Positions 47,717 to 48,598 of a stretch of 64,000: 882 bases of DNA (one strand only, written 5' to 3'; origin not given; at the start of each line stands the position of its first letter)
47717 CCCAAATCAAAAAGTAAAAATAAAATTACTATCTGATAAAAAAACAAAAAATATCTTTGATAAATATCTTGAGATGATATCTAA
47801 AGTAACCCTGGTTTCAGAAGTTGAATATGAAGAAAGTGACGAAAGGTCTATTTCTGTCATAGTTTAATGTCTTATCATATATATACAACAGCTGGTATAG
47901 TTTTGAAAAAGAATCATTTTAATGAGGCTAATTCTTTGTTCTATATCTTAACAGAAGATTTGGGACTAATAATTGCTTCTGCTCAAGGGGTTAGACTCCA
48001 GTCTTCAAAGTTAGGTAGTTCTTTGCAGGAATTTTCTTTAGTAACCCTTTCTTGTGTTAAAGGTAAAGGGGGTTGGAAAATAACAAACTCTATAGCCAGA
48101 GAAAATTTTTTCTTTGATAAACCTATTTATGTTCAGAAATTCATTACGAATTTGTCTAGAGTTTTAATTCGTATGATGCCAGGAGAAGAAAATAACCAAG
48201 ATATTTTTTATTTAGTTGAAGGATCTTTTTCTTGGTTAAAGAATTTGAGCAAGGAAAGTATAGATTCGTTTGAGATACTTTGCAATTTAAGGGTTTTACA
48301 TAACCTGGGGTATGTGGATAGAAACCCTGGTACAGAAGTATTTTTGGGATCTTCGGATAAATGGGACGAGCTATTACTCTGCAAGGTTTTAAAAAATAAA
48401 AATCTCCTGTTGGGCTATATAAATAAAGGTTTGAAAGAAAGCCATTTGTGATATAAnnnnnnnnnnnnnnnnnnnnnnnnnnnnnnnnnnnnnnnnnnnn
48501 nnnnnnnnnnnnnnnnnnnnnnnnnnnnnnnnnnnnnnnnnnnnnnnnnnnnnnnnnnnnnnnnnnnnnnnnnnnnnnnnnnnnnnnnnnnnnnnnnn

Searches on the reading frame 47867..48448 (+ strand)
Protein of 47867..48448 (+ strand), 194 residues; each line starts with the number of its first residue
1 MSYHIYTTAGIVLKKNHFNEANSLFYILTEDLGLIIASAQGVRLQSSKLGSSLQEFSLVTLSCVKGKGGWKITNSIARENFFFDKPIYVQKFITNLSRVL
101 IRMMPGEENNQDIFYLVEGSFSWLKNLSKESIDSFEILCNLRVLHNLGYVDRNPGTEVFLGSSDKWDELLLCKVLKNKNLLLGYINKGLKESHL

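Call 35: search_protein_families(library=pfam, proteins=[window:47867-48448:+], max_evalue=0.01)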
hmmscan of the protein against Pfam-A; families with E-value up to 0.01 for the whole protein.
window:47867-48448:+ (194 aa): 2 families
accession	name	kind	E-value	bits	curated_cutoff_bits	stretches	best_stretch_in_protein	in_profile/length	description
PF11967.14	RecO_N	-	3.5e-10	40.2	27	1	5-68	3-67/80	Recombination protein O N terminal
PF02565.21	RecO_C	-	0.0075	16.5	22.1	0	94-149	11-64/157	Recombination protein O C terminal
